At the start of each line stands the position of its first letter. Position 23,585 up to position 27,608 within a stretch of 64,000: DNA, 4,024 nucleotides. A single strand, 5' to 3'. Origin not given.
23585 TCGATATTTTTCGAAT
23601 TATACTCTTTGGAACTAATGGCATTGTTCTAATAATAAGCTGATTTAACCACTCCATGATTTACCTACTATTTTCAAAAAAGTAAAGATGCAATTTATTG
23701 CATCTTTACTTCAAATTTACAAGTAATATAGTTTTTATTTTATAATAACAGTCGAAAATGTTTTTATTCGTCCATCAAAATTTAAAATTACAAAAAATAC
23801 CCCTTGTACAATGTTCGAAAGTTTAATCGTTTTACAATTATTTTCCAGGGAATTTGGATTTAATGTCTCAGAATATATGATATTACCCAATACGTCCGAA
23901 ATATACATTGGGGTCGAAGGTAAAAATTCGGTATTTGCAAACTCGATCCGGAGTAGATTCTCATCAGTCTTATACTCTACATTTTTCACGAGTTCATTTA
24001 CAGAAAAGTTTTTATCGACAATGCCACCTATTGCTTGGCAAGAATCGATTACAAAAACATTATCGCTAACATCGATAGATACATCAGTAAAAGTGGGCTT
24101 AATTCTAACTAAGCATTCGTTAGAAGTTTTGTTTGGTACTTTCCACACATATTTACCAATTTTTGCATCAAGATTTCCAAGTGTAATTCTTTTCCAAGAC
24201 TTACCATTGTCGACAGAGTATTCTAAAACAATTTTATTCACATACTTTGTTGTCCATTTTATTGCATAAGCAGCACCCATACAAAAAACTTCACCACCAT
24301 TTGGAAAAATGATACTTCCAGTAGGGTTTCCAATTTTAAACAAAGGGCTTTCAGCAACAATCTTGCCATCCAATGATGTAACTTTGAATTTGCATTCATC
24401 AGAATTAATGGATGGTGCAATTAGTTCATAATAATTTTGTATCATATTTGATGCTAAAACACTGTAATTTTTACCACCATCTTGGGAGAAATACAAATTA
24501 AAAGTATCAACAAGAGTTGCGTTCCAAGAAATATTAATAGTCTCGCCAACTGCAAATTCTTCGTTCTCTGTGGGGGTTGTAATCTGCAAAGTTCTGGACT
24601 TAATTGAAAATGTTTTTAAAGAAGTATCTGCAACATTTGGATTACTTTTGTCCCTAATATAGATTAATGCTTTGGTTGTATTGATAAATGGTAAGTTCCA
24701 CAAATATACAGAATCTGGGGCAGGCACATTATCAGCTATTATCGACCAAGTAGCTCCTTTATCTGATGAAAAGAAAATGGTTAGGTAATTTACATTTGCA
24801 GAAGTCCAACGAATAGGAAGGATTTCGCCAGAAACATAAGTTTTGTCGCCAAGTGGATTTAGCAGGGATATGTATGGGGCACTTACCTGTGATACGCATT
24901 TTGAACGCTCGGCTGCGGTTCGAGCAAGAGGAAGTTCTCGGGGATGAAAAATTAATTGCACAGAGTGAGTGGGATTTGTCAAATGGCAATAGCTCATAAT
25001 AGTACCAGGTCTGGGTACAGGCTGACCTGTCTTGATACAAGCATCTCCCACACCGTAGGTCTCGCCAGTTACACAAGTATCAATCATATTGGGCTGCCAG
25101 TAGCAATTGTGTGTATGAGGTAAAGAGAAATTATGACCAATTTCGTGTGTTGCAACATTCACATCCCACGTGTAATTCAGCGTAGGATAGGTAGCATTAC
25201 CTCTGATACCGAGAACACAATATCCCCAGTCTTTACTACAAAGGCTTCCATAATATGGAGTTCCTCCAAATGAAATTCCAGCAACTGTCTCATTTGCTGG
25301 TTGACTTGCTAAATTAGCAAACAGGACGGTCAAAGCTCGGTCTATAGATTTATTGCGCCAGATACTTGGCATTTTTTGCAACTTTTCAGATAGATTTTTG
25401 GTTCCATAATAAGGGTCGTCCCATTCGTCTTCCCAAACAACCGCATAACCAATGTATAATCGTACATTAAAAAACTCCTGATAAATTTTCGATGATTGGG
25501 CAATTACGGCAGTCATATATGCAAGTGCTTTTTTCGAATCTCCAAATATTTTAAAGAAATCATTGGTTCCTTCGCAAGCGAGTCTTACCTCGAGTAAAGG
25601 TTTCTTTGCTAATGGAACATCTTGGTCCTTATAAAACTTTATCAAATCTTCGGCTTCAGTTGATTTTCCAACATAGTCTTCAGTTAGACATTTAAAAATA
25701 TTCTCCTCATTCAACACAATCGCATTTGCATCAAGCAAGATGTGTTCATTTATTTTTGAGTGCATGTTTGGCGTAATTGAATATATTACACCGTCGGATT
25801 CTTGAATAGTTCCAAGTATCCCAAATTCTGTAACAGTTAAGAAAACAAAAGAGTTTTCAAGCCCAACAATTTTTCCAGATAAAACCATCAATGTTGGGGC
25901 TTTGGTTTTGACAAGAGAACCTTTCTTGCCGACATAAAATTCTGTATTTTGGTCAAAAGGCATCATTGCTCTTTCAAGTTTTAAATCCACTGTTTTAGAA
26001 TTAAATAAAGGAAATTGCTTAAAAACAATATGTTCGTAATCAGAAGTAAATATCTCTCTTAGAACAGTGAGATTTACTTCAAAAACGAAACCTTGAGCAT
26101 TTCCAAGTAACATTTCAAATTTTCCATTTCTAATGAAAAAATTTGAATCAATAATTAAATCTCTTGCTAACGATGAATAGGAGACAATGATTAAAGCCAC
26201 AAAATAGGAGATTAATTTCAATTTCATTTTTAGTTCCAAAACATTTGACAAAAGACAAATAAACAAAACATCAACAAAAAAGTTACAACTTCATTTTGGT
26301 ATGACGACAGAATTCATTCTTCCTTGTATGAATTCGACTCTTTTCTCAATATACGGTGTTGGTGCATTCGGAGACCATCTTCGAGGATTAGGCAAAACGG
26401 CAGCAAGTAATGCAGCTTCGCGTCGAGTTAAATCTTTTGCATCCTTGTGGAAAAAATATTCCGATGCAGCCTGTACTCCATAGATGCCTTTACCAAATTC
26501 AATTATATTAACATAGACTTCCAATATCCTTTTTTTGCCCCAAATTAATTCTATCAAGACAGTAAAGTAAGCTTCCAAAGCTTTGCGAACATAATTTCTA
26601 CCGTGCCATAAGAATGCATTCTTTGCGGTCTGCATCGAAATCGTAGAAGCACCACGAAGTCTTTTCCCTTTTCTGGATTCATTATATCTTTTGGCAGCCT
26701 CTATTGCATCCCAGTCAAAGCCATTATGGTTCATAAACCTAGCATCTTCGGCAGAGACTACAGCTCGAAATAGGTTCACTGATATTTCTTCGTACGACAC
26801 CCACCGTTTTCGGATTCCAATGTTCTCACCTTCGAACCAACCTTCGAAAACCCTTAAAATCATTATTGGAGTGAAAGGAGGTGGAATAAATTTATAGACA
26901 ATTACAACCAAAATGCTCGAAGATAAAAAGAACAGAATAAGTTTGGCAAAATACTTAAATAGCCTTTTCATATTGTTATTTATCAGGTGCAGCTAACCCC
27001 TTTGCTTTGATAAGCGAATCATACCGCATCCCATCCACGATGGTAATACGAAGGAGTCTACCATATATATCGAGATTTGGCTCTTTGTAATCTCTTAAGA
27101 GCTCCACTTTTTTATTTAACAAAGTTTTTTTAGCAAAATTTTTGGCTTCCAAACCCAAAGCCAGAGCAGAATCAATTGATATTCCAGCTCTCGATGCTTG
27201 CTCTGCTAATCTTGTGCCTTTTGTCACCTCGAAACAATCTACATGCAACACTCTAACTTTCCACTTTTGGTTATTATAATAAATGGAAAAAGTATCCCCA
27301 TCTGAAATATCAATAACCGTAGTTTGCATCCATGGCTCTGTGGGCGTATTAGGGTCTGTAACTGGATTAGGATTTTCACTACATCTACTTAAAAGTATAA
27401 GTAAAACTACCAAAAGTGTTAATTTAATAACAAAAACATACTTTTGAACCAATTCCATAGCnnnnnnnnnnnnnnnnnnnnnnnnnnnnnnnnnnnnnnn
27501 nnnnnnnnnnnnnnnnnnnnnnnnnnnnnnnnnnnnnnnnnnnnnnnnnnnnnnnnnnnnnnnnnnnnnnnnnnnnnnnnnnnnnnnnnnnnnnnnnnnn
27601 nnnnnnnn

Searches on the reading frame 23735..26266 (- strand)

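Call 46: search_protein_families(library=pfam, proteins=[window:23735-26266:-], max_evalue=0.00001)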
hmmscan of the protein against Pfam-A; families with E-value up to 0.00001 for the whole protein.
window:23735-26266:- (843 aa): 3 families
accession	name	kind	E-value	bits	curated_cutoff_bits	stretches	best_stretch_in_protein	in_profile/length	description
PF13688.12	Reprolysin_5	-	1e-12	49.1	27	1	227-402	5-173/196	Metallo-peptidase family M12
PF13582.12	Reprolysin_3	-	1.7e-10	41.9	22.4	1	249-385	2-123/123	Metallo-peptidase family M12B Reprolysin-like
PF13583.11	Reprolysin_4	-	4.2e-06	27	22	0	227-428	5-177/203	Metallo-peptidase family M12B Reprolysin-like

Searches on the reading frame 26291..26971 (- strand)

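Call 46: search_protein_families(library=pfam, proteins=[window:26291-26971:-], max_evalue=0.00001)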
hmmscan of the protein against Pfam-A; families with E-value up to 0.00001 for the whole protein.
window:26291-26971:- (226 aa): 1 family
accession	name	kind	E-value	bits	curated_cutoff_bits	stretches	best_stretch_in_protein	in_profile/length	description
PF00912.28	Transgly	-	1.5e-52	178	27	1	54-219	13-177/178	Transglycosylase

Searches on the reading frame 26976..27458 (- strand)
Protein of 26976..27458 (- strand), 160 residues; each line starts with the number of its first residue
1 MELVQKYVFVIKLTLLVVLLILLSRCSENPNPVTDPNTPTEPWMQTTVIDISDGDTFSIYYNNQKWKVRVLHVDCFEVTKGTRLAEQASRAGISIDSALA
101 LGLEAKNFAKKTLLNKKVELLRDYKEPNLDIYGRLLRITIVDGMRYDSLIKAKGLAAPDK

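Call 46: search_protein_families(library=pfam, proteins=[window:26976-27458:-], max_evalue=0.00001)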
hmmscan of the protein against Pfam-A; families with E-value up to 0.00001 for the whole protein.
window:26976-27458:- (160 aa): 0 families

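Call 78: search_protein_families(library=pfam, proteins=[window:26976-27458:-], max_evalue=0.001)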
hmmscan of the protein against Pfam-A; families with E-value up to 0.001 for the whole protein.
window:26976-27458:- (160 aa): 1 family
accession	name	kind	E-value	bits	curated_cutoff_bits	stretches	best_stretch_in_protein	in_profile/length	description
PF00565.23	SNase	-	0.00084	20.2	21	0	67-156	1-74/107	Staphylococcal nuclease homologue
